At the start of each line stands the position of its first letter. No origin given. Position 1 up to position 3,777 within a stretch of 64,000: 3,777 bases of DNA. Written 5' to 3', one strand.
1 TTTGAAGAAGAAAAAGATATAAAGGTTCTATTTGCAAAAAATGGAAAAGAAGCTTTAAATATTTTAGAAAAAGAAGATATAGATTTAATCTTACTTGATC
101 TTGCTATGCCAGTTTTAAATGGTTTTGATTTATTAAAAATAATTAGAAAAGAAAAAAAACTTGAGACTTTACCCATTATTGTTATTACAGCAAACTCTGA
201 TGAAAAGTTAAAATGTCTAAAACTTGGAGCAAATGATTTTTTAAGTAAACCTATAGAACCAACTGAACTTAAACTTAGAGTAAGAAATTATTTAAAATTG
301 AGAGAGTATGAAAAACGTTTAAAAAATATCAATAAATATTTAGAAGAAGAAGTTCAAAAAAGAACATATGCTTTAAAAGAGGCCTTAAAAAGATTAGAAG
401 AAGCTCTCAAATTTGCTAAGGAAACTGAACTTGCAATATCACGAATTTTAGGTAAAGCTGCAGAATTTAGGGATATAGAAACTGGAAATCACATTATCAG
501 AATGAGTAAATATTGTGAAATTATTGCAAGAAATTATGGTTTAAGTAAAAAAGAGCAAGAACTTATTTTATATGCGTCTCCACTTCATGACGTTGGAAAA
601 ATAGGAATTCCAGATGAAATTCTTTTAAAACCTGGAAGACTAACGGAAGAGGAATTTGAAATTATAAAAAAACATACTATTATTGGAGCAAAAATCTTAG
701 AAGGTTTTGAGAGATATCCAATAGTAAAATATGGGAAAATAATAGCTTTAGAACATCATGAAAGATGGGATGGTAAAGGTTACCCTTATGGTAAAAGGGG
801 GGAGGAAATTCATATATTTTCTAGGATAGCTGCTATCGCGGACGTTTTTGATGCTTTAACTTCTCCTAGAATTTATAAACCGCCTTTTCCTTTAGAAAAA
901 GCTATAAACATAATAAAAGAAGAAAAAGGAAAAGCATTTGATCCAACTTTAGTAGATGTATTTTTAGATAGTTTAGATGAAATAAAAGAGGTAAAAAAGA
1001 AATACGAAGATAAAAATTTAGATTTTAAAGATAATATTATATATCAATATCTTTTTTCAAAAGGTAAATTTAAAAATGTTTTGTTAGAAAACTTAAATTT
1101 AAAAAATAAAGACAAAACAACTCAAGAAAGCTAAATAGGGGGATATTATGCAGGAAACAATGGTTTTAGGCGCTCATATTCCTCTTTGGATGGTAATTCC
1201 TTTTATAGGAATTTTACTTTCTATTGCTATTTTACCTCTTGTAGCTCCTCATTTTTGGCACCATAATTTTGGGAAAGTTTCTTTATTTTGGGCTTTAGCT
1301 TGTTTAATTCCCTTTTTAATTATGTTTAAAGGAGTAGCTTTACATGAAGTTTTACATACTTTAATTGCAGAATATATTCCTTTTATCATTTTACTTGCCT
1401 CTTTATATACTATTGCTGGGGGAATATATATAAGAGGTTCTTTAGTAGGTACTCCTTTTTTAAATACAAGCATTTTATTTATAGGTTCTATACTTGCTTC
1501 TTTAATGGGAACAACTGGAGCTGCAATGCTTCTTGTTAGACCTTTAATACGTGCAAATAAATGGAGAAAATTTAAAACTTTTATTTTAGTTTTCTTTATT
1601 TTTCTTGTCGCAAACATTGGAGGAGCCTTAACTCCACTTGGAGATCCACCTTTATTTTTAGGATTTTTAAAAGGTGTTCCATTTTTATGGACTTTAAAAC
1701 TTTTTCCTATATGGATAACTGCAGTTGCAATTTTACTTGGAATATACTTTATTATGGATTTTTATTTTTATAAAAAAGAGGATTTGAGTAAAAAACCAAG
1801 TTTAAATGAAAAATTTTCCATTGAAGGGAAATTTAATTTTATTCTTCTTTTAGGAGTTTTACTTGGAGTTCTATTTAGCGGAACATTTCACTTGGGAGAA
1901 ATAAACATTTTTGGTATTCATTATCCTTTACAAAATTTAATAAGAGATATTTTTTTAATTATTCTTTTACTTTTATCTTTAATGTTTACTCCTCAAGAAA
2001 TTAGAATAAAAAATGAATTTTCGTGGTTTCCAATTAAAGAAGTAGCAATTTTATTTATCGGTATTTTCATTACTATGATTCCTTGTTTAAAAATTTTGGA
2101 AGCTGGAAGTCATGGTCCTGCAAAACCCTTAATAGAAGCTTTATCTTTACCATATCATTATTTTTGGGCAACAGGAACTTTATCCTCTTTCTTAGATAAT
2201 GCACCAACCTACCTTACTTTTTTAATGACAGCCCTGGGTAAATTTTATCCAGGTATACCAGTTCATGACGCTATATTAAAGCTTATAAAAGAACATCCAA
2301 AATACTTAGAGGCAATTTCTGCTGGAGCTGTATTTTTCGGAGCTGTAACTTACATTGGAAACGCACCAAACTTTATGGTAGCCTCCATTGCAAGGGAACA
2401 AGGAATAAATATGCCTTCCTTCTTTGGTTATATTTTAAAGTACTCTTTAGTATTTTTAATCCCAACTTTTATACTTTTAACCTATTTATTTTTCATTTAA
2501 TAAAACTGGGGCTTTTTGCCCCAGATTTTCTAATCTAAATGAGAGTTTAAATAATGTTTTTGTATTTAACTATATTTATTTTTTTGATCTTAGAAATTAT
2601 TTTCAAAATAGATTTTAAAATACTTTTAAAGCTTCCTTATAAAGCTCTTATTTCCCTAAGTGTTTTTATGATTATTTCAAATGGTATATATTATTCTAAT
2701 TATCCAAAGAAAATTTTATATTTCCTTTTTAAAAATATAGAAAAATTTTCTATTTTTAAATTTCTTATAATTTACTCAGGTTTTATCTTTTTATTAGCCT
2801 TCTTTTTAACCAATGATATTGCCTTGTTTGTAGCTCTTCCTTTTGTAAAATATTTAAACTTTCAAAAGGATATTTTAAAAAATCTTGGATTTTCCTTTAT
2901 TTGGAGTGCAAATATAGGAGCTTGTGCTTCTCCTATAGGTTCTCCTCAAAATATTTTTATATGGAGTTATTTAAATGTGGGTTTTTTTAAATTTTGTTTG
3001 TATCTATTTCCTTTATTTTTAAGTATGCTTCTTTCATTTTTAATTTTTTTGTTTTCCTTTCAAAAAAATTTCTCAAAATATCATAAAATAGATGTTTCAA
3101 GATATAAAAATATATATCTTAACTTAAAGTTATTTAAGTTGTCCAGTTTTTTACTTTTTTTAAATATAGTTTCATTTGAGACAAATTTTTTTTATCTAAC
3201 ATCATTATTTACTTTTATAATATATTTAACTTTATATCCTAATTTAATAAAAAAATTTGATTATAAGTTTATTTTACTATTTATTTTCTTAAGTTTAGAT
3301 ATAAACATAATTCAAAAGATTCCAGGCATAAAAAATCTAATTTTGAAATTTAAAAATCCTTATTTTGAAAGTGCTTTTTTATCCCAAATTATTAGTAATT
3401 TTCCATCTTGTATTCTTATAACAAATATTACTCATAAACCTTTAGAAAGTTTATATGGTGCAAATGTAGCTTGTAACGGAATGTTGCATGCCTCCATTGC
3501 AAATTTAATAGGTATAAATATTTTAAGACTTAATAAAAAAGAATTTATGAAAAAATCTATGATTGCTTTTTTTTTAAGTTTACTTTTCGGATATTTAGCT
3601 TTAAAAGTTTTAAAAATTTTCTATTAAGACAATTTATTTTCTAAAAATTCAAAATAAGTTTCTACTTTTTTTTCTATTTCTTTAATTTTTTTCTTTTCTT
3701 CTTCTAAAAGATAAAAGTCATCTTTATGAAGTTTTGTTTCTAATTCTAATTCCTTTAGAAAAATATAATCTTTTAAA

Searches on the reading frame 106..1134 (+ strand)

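Call 83: search_protein_families(library=pfam, proteins=[window:106-1134:+], max_evalue=0.00001)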
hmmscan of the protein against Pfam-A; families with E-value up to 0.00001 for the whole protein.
window:106-1134:+ (342 aa): 3 families
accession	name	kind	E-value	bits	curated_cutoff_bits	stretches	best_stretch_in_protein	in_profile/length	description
PF13487.12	HD_5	-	7.1e-36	123.9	27.2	1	127-282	15-170/170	HD domain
PF01966.28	HD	-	1.7e-20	73.8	22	1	127-250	2-115/116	HD domain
PF00072.30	Response_reg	-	1.8e-12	47.8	30.2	1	1-59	52-110/111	Response regulator receiver domain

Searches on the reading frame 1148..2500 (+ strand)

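Call 83: search_protein_families(library=pfam, proteins=[window:1148-2500:+], max_evalue=0.00001)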
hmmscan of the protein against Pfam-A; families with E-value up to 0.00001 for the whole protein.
window:1148-2500:+ (450 aa): 2 families
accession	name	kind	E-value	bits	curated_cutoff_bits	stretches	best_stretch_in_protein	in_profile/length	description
PF16980.11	CitMHS_2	-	1.3e-177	591.4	25.7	1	9-449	2-448/448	Putative citrate transport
PF03600.22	CitMHS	-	2.1e-08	34.1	31.9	1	107-362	81-314/336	Citrate transporter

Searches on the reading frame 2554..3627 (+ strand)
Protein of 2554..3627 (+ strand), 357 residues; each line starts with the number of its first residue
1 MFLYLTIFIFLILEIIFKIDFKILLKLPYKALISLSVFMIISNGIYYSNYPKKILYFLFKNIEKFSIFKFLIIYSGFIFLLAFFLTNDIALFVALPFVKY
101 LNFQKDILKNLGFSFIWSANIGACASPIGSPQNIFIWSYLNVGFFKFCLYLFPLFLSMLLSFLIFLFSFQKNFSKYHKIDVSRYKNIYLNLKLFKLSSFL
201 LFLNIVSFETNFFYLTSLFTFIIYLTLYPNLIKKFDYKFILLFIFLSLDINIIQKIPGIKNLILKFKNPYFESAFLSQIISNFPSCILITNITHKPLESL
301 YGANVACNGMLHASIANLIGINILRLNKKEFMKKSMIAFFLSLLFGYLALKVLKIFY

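Call 83: search_protein_families(library=pfam, proteins=[window:2554-3627:+], max_evalue=0.00001)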
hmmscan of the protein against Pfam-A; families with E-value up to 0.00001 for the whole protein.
window:2554-3627:+ (357 aa): 1 family
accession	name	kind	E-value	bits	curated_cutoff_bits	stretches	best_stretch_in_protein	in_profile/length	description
PF03600.22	CitMHS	-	7e-10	39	31.9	1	14-294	32-315/336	Citrate transporter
